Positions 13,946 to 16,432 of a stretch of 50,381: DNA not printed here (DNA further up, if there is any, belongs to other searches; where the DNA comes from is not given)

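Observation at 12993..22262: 9.3-kb array of four co-oriented paralogous secreted repeat proteins (359/728/927/936 aa) with no translocator domain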

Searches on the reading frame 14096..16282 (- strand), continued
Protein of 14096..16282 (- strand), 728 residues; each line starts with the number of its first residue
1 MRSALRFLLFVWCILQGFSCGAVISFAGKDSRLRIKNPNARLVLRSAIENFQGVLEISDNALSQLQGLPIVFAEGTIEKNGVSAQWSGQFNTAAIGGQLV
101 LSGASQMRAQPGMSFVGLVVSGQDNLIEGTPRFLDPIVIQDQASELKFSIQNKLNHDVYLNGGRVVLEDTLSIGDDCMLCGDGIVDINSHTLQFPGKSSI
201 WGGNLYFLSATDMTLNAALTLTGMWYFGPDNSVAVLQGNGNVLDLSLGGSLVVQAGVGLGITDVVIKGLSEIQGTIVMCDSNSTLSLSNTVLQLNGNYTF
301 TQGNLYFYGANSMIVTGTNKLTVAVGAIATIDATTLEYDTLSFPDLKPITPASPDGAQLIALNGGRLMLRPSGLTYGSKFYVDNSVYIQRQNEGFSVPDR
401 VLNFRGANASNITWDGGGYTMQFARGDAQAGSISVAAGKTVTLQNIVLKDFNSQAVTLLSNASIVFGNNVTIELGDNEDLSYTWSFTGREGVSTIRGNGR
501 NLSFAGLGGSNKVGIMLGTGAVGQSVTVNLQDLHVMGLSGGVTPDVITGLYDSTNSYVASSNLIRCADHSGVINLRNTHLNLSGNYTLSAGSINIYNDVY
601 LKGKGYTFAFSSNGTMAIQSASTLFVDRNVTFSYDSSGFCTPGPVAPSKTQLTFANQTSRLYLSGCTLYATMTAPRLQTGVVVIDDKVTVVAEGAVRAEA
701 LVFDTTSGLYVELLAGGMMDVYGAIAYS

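Call 52: search_protein_families(library=pfam, proteins=[P0188, P0248, P0171, P0168, P0214], max_evalue=0.0001)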
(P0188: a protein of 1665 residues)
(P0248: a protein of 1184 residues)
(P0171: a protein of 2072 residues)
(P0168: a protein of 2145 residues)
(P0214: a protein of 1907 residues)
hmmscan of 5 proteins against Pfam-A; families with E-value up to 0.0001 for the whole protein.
P0188 (1665 aa): 0 families

P0248 (1184 aa): 0 families

P0171 (2072 aa): 0 families

P0168 (2145 aa): 0 families

P0214 (1907 aa): 7 families
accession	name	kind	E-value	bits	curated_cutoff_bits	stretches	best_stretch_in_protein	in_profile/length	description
PF23414.1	Beta-prop_EML_2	-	1.1e-14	54.9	90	0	653-764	42-140/266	Echinoderm microtubule-associated protein second beta-propeller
PF25174.1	Beta-prop_THOC3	-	5.4e-14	52.3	305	1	655-821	93-235/272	THOC3 beta-propeller domain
PF00400.38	WD40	-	1.8e-10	41.3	27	0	800-821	12-33/39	WD domain, G-beta repeat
PF24807.1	WD40_CDC20-Fz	-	2.5e-09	37.3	200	0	670-821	22-157/292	CDC20/Fizzy WD40 domain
PF23389.1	Beta-prop_WDR19_1st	-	6.8e-09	35.6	27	0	566-669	7-100/325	WDR19 first beta-propeller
PF12894.13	ANAPC4_WD40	-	8.2e-09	36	22.9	0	582-621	18-57/91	Anaphase-promoting complex subunit 4 WD40 domain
PF10282.15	Lactonase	-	8e-05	22.4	21.7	0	608-822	148-313/344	Lactonase, 7-bladed beta-propeller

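Call 53: search_solved_structures(query=A2, max_evalue=10)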
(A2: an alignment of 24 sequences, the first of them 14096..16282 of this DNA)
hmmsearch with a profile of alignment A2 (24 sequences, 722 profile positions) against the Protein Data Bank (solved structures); distinct sequences matched with E-value up to 10: 0.

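Call 60: find_encoding_contigs(protein=P0024, flank=10000, max_places=1)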
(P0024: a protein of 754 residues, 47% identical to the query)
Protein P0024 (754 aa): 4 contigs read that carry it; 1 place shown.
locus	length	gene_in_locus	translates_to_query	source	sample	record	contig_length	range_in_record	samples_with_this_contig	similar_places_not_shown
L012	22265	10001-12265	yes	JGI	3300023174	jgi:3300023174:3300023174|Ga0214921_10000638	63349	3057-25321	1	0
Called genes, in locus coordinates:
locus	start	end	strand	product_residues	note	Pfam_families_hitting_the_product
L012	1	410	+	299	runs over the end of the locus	PF14804:Jag_N (weak)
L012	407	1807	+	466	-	PF10396:TrmE_N, PF12631:MnmE_helical, PF00350:Dynamin_N (faint), PF01926:MMR_HSR1, PF02421:FeoB_N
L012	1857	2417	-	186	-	-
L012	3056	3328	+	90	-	PF00216:Bac_DNA_binding, PF14908:HU-CCDC81_euk_1 (faint), PF18291:HU-HIG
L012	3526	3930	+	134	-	PF04930:FUN14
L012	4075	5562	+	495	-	PF08238:Sel1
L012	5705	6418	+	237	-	-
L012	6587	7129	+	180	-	-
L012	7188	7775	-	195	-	PF01872:RibD_C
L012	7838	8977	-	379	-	PF00226:DnaJ, PF01556:DnaJ_C, PF00684:DnaJ_CXXCXGXG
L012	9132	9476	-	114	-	-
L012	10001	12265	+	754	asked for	-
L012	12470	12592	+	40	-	-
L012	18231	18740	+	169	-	PF08877:MepB-like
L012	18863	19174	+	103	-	-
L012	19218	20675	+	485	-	-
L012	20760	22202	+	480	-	PF00749:tRNA-synt_1c, PF19269:Anticodon_2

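Call 61: find_encoding_contigs(protein=P0037, flank=10000, max_places=1)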
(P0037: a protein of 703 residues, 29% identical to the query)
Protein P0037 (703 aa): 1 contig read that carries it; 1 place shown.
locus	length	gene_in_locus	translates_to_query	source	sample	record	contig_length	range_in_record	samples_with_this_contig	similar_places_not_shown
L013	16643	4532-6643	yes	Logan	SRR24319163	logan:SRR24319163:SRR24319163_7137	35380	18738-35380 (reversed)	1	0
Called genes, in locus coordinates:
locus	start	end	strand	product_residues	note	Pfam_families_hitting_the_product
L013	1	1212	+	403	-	?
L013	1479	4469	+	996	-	PF24814:WD40_Prp19 (faint), PF12894:ANAPC4_WD40 (faint), PF23381:Beta-prop_IFT122_1st (faint), PF24817:WD40_WDHD1_1st (faint), PF26550:Tricorn_2nd (faint), PF00400:WD40 (faint), PF25174:Beta-prop_THOC3 (weak), PF23414:Beta-prop_EML_2 (weak)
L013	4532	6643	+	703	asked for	-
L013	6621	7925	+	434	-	PF13458:Peripla_BP_6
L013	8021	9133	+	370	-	-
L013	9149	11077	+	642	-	-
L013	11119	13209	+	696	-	-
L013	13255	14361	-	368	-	PF13489:Methyltransf_23 (weak), PF13847:Methyltransf_31, PF08241:Methyltransf_11, PF08242:Methyltransf_12 (weak), PF13649:Methyltransf_25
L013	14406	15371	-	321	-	-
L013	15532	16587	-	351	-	-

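Call 64: search_protein_families(library=pfam, proteins=[L013:1479-4469:+], max_evalue=0.01)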
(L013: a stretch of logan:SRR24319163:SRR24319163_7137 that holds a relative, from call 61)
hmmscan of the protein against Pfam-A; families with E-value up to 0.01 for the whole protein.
L013:1479-4469:+ (996 aa): 8 families
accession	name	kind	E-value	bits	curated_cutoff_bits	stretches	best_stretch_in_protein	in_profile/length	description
PF25174.1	Beta-prop_THOC3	-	8.7e-15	54.9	305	1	311-451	87-194/272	THOC3 beta-propeller domain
PF12894.13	ANAPC4_WD40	-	5.6e-14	52.6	22.9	1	266-333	1-58/91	Anaphase-promoting complex subunit 4 WD40 domain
PF00400.38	WD40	-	6e-13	49.1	27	0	375-394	10-32/39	WD domain, G-beta repeat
PF23414.1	Beta-prop_EML_2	-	3.3e-12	46.8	90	2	373-527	38-170/266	Echinoderm microtubule-associated protein second beta-propeller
PF24817.1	WD40_WDHD1_1st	-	1.2e-07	31.6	109.9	0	420-494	212-282/291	WDHD1 first WD40 domain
PF24814.1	WD40_Prp19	-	3.4e-07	30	320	0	370-538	131-279/281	Prp19 WD40 domain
PF25460.1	Beta-prop_Aladin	-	0.00034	20.3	171.1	0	430-494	112-170/340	Aladin seven-bladed propeller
PF24797.1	Beta-prop_WDR35_TULP_N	-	0.00037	20.2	80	0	294-349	231-290/332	WDR35/TULP4 N-terminal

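Call 71: fold_search(model_id=the predicted structure, library=viral)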
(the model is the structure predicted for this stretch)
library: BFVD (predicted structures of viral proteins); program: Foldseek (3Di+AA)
matches with E <= 10: 388; with E <= 0.001: 0
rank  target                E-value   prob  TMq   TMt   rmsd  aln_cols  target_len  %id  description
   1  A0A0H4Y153            1.3e-02  0.33  0.13  0.19  17.1       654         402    8  Uncharacterized protein [Salmon gill poxvirus]
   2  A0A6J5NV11            1.3e-02  0.28  0.16  0.11  21.3       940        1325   12  Uncharacterized protein [uncultured Caudovirales phage]
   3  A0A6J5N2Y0            1.5e-02  0.28  0.12  0.12  19.8       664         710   10  Pectate lyase superfamily protein [uncultured Caudovirales phage]
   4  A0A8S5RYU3            1.8e-02  0.35  0.15  0.11  20.0       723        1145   10  Neck appendage protein [Myoviridae sp. ctNQV2]
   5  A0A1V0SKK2            2.4e-02  0.18  0.11  0.15  21.5       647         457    9  Periplasmic copper-binding protein NosD [Klosneuvirus KNV1]
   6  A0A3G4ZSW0            2.4e-02  0.10  0.12  0.11  20.9       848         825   10  Right handed beta helix domain-containing protein [Edafosvirus sp.]
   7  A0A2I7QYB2            3.4e-02  0.23  0.18  0.17  17.7       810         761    9  (no name in the UniProt tables at hand)
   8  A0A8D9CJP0            4.8e-02  0.41  0.13  0.17  15.7       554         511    9  Caspase 9 inhibitor [Ectromelia virus]
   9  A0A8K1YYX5            4.8e-02  0.25  0.14  0.13  17.4       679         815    9  Non-contractile tail fiber protein [Klebsiella phage vB_KpnS-VAC70]
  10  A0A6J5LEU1            4.8e-02  0.23  0.15  0.12  18.4       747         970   12  Uncharacterized protein [uncultured Caudovirales phage]
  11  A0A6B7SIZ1            9.0e-02  0.09  0.13  0.12  20.3       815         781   10  Tail tubular protein [Vibrio phage Seahorse]
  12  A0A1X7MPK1            9.4e-02  0.18  0.14  0.14  14.5       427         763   12  Fiber [Bottlenose dolphin adenovirus 1]
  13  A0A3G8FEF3            9.4e-02  0.08  0.12  0.10  20.9       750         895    7  (no name in the UniProt tables at hand)
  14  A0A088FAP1            9.9e-02  0.12  0.14  0.12  20.1       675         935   10  (no name in the UniProt tables at hand)
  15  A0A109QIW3            1.0e-01  0.11  0.13  0.15  19.2       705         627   11  Pectate lyase superfamily protein domain-containing protein [Bacillus phage Eldridge]
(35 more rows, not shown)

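Call 80: find_related_loci(query=A2, collection=metagenome_contigs, flank=4000)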
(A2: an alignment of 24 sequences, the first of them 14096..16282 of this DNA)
Query A2 (728 aa) in metagenome_contigs; peptide patterns used: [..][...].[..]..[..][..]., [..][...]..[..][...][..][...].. (x = any residue, [..] = any of these).
464 stretches matched a pattern; 21 encode a relative of the query (tblastn E <= 1e-3); 21 distinct loci.
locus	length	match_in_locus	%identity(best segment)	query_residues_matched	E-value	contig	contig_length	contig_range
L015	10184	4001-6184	66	1-728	0e+0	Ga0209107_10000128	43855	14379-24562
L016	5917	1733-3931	61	5-727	0e+0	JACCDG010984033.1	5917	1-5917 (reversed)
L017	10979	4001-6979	54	5-727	0e+0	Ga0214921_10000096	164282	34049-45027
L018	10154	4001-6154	47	26-727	0e+0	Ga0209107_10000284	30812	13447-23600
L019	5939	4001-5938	43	5-632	4e-150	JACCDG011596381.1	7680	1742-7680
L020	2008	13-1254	52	202-727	1e-136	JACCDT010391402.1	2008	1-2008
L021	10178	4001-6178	47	22-727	0e+0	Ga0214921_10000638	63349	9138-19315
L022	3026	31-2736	28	4-725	7e-71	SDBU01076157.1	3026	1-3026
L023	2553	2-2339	31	1-721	1e-71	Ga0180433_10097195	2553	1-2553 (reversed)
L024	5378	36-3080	27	1-725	6e-65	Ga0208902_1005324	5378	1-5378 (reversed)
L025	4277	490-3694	26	1-727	6e-61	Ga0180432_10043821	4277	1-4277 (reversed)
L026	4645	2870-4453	29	186-728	2e-55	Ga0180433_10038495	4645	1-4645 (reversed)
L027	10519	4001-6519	26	3-727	2e-53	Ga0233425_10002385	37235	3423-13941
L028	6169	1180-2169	31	342-727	1e-41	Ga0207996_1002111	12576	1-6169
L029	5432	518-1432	33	371-725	1e-39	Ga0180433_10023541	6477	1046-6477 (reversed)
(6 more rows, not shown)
